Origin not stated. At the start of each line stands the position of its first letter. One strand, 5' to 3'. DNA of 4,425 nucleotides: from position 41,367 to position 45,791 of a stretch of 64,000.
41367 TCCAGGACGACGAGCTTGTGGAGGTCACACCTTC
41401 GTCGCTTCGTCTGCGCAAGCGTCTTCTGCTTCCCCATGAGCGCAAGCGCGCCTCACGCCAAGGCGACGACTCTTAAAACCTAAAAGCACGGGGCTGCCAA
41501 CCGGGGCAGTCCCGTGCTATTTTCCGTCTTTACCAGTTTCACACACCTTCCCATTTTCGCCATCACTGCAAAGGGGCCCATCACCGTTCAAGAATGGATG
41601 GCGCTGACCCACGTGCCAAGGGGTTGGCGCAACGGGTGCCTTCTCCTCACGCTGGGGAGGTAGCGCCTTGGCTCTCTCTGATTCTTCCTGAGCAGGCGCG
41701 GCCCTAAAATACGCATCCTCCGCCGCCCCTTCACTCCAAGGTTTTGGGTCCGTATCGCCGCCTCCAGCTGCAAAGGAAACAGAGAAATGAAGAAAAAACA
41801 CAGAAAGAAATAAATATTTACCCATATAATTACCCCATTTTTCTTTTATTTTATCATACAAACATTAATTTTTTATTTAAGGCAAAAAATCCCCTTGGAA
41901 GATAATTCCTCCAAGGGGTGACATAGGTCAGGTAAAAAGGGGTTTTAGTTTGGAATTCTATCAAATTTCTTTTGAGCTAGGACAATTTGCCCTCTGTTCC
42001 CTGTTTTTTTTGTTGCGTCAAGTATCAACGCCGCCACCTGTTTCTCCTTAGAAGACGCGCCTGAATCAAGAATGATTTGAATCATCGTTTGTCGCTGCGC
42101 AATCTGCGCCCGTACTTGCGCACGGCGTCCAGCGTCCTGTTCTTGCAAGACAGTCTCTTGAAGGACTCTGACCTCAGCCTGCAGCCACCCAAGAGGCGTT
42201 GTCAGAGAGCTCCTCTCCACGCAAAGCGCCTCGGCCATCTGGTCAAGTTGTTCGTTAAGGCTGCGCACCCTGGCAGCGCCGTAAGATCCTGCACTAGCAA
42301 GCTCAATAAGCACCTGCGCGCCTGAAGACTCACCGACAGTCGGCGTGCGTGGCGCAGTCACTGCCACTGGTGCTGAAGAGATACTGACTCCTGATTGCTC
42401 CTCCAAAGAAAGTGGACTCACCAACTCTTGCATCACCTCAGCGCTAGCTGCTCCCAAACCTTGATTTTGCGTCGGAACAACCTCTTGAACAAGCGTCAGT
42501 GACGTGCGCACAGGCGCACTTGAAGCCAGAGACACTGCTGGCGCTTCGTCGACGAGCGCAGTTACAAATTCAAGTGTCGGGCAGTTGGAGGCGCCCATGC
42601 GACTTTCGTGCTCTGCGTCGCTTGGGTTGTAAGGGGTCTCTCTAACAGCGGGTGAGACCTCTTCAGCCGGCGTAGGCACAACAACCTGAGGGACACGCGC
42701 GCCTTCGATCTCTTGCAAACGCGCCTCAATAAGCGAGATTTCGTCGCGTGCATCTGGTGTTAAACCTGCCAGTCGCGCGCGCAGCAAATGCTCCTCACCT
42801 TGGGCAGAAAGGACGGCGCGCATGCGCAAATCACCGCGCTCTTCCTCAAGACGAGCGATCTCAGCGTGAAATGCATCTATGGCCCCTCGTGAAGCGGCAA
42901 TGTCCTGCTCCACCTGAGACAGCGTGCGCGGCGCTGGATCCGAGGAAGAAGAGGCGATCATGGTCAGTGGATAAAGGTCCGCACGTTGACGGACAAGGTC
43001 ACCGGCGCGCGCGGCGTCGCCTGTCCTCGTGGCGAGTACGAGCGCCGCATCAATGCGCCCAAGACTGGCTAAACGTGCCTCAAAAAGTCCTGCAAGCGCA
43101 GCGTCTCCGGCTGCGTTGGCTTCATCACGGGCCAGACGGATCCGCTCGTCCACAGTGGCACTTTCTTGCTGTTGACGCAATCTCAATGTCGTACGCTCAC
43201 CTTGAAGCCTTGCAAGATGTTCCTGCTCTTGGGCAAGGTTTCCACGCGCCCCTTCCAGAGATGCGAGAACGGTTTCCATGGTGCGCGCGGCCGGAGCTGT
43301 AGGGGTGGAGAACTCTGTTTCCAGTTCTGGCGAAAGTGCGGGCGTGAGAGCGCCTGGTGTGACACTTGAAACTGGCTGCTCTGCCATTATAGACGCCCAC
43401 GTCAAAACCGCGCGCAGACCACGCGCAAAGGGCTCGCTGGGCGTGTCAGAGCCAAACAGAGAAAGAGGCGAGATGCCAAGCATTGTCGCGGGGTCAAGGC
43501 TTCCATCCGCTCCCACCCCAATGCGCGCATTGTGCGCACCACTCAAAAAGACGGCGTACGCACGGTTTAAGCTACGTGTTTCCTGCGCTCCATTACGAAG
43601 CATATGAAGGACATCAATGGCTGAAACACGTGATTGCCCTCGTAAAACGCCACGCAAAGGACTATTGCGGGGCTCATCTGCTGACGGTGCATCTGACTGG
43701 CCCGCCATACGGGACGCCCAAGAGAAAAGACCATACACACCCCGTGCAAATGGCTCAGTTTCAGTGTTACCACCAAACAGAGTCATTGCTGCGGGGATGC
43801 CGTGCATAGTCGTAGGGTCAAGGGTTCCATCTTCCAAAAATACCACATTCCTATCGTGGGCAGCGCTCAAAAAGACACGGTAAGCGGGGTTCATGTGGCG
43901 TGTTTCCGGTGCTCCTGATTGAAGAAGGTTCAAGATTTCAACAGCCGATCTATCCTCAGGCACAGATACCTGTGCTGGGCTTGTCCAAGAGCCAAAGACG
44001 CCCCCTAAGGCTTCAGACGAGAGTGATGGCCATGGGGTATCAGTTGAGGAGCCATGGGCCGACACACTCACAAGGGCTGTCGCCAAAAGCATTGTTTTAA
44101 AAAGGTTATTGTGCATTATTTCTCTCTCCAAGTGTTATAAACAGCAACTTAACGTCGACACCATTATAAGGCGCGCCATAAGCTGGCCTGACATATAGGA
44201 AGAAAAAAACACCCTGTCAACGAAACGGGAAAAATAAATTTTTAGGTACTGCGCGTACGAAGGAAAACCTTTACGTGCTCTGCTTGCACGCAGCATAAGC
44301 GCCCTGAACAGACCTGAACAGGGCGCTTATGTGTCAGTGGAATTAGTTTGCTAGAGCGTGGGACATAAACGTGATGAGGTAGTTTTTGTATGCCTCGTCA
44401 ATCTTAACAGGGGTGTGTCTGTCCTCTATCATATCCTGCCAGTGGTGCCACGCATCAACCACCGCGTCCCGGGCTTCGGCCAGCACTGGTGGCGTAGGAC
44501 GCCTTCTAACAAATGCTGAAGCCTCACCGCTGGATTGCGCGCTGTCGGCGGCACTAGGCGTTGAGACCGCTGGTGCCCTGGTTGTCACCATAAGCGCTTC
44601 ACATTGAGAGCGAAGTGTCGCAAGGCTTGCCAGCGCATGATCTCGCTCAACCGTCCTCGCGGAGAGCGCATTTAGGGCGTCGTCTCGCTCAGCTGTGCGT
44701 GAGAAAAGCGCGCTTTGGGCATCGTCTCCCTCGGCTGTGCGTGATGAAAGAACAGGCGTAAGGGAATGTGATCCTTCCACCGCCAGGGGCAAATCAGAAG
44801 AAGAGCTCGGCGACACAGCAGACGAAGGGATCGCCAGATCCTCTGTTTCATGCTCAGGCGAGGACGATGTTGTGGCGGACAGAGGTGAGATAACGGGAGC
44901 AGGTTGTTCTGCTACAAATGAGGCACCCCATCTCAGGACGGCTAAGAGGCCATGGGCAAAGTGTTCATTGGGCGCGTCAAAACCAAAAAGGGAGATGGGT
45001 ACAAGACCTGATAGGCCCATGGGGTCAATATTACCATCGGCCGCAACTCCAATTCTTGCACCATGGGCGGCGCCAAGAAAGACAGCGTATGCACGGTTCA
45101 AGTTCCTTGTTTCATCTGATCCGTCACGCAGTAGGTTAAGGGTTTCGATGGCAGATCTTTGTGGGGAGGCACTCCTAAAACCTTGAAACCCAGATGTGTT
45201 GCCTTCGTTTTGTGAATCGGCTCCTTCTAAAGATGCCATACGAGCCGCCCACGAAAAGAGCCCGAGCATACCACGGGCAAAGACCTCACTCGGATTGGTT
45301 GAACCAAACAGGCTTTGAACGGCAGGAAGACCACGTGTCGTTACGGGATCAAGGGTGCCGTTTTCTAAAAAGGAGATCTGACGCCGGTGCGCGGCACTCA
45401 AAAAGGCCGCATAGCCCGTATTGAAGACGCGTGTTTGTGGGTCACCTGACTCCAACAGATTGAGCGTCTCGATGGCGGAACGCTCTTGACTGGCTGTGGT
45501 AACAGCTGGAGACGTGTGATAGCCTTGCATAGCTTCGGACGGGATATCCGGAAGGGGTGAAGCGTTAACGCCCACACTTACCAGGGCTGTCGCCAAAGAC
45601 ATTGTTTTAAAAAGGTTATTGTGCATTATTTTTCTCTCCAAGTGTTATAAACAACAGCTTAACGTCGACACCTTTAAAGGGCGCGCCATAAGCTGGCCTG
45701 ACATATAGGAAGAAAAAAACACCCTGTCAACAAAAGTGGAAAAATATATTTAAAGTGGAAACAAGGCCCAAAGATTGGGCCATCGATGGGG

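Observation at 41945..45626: Two large secreted proteins (family C) built from an internally duplicated ~90-aa module plus coiled-coil or repeat tails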

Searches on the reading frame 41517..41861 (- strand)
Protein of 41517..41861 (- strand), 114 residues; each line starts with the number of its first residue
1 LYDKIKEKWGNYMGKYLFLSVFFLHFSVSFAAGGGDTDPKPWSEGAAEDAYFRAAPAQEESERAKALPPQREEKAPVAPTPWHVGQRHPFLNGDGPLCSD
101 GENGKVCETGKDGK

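Call 3: search_protein_families(library=pfam, proteins=[window:41517-41861:-], max_evalue=1)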
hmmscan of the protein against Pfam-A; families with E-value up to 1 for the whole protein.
window:41517-41861:- (114 aa): 0 families

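Call 4: search_protein_families(library=ncbifam, proteins=[window:41517-41861:-], max_evalue=1)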
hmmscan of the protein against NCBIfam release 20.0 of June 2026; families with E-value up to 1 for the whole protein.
window:41517-41861:- (114 aa): 2 families
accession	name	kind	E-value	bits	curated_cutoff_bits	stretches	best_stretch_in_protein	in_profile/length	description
NF052258.1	SGM_3592_fam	equivalog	0.0066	16.7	70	1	38-83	19-63/93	SGM_3592 family protein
TIGR04565.1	OMP_myx_plus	subfamily_domain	0.063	13.3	60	1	9-44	70-102/161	outer membrane beta-barrel domain-containing protein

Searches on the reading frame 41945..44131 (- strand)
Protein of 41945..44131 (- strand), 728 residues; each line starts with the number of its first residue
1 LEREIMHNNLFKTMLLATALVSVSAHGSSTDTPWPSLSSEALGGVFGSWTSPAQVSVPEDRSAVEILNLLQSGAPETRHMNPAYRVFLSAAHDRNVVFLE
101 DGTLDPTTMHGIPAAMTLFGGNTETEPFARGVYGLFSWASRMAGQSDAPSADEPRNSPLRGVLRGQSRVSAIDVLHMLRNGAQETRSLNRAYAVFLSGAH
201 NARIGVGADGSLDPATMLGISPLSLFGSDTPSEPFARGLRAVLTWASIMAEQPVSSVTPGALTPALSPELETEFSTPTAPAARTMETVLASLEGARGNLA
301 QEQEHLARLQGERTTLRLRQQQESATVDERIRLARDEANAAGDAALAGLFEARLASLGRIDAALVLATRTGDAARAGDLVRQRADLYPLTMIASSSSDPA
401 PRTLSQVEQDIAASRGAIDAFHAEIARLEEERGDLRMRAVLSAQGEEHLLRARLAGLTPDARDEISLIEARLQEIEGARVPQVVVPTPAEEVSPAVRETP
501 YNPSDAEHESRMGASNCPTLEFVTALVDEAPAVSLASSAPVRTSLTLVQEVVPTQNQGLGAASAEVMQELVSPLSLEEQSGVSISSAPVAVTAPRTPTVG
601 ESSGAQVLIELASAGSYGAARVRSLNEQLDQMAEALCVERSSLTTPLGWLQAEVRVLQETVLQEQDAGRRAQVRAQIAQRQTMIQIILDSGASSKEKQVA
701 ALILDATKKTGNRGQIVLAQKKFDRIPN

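Call 3: search_protein_families(library=pfam, proteins=[window:41945-44131:-], max_evalue=1)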
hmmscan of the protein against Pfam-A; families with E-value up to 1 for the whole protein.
window:41945-44131:- (728 aa): 0 families

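Call 4: search_protein_families(library=ncbifam, proteins=[window:41945-44131:-], max_evalue=1)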
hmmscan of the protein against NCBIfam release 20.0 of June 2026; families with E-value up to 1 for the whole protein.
window:41945-44131:- (728 aa): 0 families

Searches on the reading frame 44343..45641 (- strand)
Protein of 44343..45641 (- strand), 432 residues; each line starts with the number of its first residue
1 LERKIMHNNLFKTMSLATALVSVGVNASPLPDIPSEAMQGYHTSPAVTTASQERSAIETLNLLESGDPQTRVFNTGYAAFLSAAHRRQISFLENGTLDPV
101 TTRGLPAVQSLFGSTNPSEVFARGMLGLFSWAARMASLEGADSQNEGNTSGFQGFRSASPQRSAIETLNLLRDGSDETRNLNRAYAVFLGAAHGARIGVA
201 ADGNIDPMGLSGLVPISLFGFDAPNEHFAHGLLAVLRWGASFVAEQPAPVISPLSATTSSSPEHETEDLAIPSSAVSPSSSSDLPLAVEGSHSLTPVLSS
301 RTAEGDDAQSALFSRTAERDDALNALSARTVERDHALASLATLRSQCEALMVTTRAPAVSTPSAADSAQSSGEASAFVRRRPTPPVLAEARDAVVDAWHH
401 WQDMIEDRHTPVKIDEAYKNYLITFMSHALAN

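Call 3: search_protein_families(library=pfam, proteins=[window:44343-45641:-], max_evalue=1)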
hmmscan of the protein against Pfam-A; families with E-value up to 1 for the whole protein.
window:44343-45641:- (432 aa): 0 families

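Call 4: search_protein_families(library=ncbifam, proteins=[window:44343-45641:-], max_evalue=1)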
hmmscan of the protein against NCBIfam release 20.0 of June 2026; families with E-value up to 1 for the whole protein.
window:44343-45641:- (432 aa): 0 families

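Call 7: find_homologous_proteins(query=window:44343-45641:-, max_evalue=0.001)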
Query window:44343-45641:- (432 aa): 4 proteins with E <= 0.001 among 8000 candidates.
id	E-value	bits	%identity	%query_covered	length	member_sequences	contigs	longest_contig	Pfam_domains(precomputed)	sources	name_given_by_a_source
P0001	6.3e-273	923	100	99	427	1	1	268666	-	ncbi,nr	ncbi:MAG: hypothetical protein C0514_02455 [Candidatus Puniceispirillum sp.]|nr:hypothetical protein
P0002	5.6e-74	268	54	61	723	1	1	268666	-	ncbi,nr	ncbi:MAG: hypothetical protein C0514_02450 [Candidatus Puniceispirillum sp.]|nr:hypothetical protein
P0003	9.9e-72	261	53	61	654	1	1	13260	-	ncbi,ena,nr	ncbi:MAG: hypothetical protein LCH26_07050 [Proteobacteria bacterium]|nr:hypothetical protein [Pseud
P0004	1.8e-70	256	51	63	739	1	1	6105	-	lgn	-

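Call 25: find_encoding_contigs(protein=P0003, flank=10000, max_places=4)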
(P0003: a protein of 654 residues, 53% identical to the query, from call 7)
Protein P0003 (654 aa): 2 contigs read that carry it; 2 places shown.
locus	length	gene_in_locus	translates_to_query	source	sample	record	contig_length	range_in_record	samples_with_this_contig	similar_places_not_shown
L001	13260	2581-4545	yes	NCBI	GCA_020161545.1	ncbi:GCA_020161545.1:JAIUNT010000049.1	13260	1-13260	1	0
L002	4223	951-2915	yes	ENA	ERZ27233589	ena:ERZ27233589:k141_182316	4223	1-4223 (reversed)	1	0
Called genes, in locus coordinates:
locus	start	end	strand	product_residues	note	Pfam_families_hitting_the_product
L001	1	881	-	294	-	PF13520:AA_permease_2, PF00324:AA_permease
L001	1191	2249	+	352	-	-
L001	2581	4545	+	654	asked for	-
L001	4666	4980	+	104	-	-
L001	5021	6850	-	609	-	PF00009:GTP_EFTU, PF22042:EF-G_D2 (weak), PF03144:GTP_EFTU_D2, PF00679:EFG_C, PF21018:BipA_C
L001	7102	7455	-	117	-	-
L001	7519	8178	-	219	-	PF21948:LplA-B_cat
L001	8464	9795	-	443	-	PF01235:Na_Ala_symp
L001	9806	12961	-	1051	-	PF27156:RP005_N, PF14691:Fer4_20 (faint)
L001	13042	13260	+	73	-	PF00162:PGK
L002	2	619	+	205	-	?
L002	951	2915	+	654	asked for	-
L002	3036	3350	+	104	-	-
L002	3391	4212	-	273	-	PF00679:EFG_C, PF21018:BipA_C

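Call 26: find_encoding_contigs(protein=P0004, flank=10000, max_places=4)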
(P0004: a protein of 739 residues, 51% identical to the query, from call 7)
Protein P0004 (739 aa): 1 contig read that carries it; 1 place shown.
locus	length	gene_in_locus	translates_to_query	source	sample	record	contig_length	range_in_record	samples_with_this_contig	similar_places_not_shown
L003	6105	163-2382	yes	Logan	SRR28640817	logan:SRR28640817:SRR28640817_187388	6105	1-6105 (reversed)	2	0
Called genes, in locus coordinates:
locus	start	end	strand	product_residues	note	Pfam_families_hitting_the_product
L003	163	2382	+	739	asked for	-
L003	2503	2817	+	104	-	-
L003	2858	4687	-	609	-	PF00009:GTP_EFTU, PF22042:EF-G_D2 (weak), PF03144:GTP_EFTU_D2, PF00679:EFG_C, PF21018:BipA_C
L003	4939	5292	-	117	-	-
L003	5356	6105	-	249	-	?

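Call 59: find_homologous_proteins(query=P0002, max_evalue=0.001)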
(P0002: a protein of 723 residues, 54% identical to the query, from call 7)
Query P0002 (723 aa): 4 proteins with E <= 0.001 among 8000 candidates.
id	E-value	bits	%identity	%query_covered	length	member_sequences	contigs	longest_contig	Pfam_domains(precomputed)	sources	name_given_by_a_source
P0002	0.0e+0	1532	100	100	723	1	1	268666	-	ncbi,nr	ncbi:MAG: hypothetical protein C0514_02450 [Candidatus Puniceispirillum sp.]|nr:hypothetical protein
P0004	0.0e+0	1175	80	100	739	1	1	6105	-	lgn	-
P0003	0.0e+0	1020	84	67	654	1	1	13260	-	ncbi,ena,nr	ncbi:MAG: hypothetical protein LCH26_07050 [Proteobacteria bacterium]|nr:hypothetical protein [Pseud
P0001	1.3e-73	267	54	37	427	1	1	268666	-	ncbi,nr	ncbi:MAG: hypothetical protein C0514_02455 [Candidatus Puniceispirillum sp.]|nr:hypothetical protein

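Call 74: search_protein_families(library=phrogs, proteins=[P0001, P0002], max_evalue=0.01)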
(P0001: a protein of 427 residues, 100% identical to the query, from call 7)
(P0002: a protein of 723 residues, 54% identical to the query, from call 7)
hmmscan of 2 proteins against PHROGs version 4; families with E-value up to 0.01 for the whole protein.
P0001 (427 aa): 0 families

P0002 (723 aa): 0 families

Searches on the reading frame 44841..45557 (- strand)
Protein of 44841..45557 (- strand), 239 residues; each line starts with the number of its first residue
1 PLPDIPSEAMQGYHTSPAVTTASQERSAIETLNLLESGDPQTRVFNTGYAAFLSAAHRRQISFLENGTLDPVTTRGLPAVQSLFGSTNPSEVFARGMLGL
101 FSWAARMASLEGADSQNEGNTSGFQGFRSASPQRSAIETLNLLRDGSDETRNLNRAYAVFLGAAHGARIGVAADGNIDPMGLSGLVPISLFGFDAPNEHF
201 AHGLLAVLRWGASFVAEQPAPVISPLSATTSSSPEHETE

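Call 29: predict_structure(alignment_id=A2)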
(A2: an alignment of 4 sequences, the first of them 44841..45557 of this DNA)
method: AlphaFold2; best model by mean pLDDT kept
length: 239 residues; sequences in the alignment: 4
mean_pLDDT: 66.4   pTM: 0.68
mean pLDDT of the five models: 66.4, 64.2, 44.4, 33.3, 33.0
residues with pLDDT >= 90: 0; 70-90: 136; 50-70: 38; < 50: 65
segments of 3 or more residues with pLDDT < 50: 1-24, 113-126, 128-131, 217-239
pLDDT, mean of each block of 10 residues (from residue 1): 28 34 64 85 86 87 85 78 63 86 79 41 45 74 75 82 81 75 62 69 85 59 33 33
secondary structure, 60 per line:
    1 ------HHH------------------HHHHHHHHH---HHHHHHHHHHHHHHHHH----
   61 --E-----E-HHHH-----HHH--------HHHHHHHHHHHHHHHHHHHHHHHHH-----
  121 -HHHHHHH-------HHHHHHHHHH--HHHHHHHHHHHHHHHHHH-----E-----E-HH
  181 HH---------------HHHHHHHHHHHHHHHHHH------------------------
elements in order: H28-36 H40-56 H71-74 H91-115 H122-128 H136-145 H148-165 H179-182 H198-215

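Call 38: fold_search(model_id=the predicted structure, library=pdb)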
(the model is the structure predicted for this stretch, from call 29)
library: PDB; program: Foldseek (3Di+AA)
matches with E <= 10: 105; with E <= 0.001: 0
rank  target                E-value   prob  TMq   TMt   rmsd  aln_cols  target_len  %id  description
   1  9unw_C                1.5e+00  0.09  0.23  0.23  14.4       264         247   12  mouse PDCD5-TRiC complex (released 2026-03-25)
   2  6pvn_A                2.0e+00  0.04  0.16  0.08  16.7       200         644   14  Cryo-EM structure of mouse TRPV3-Y564A in putative sensitized state at 4 degrees Celsius (released 2019-10-23)
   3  6kki                  2.2e+00  0.03  0.14  0.10  20.1       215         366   14  Crystal structure of Drug:Proton Antiporter-1 (DHA1) Family SotB, in the inward-occluded conformation (released 2020-07-29)
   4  6gmm                  2.2e+00  0.03  0.13  0.09  20.4       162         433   12  Crystal structure of Helicobacter pylori adhesin LabA (released 2019-12-18)
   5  8s89                  2.3e+00  0.04  0.19  0.13  21.8       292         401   13  Efficient and scalable protein design using a relaxed sequence space (released 2024-10-16)
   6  9hff                  2.8e+00  0.02  0.14  0.15  16.9       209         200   14  Crystal structure of human TRF1 TRFH domain in complex with compound 11 (released 2025-11-26)
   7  9gsz                  2.8e+00  0.02  0.13  0.09  20.7       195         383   12  Human monocarboxylate transporter 10 bound to L-thyroxine (released 2025-05-21)
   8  5vwz_A                2.9e+00  0.03  0.16  0.19  14.4       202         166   12  Bak in complex with Bim-h3Pc (released 2017-11-15)
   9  7clj                  2.9e+00  0.02  0.13  0.12  22.2       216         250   13  Crystal structure of Thermoplasmatales archaeon heliorhodopsin E108D mutant (released 2020-09-02)
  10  9qu4                  3.1e+00  0.04  0.17  0.11  18.2       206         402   14  Cryo-EM structure of the inward-open choline-bound state of choline/ethanolamine transporter FLVCR2 (released 2025-06-11)
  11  6kkl                  3.1e+00  0.02  0.14  0.10  19.8       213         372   15  Crystal structure of Drug:Proton Antiporter-1 (DHA1) Family SotB, in the inward conformation (H115N mutant) (released 2020-07-29)
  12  2o9f_A                3.3e+00  0.04  0.18  0.19  15.0       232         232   15  Crystal Structure of AqpZ mutant L170C (released 2007-02-13)
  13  7azp_A                3.3e+00  0.04  0.15  0.08  17.6       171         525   12  Structure of the human mitochondrial HSPD1 single ring (released 2021-02-10)
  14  6kkk_A                3.4e+00  0.02  0.14  0.10  19.8       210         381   12  Crystal structure of Drug:Proton Antiporter-1 (DHA1) Family SotB, in the inward open conformation (H115A mutant) (released 2020-07-29)
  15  8czg_B                3.6e+00  0.05  0.21  0.27  13.2       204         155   11  Human BAK in complex with the dF3 peptide (released 2023-01-11)
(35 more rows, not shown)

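Call 50: find_related_loci(query=A2, collection=genome_contigs, flank=10000)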
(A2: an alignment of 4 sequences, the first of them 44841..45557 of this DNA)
Query A2 (239 aa) in genome_contigs; peptide patterns used: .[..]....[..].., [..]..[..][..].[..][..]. (x = any residue, [..] = any of these).
101 stretches matched a pattern; 1 encode a relative of the query (tblastn E <= 1e-3); 1 distinct loci.
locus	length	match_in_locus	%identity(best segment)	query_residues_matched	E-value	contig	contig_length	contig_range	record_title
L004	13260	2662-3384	53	1-239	1e-76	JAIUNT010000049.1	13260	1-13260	MAG: Proteobacteria bacterium isolate CAED1 spades-bin.33~NODE_4736_length_13260_cov_1.12533, whole genome shotgun seque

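Call 58: find_related_loci(query=A2, collection=metagenome_contigs, flank=8000)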
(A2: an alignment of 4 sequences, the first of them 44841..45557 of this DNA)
Query A2 (239 aa) in metagenome_contigs; peptide patterns used: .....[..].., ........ (x = any residue, [..] = any of these).
135 stretches matched a pattern, but none encodes a relative of the query by tblastn (E <= 1e-3).

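Call 75: search_dna_similar(query=window:44841-45557:-, collection=plasmids, mode=protein, max_evalue=0.01, max_rows=10)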
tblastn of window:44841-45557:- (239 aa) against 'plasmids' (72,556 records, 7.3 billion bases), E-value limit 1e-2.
No match.

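Call 76: search_dna_similar(query=window:44841-45557:-, collection=phages, mode=protein, max_evalue=0.01, max_rows=10)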
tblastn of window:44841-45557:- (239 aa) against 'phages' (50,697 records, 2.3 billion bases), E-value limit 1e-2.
No match.
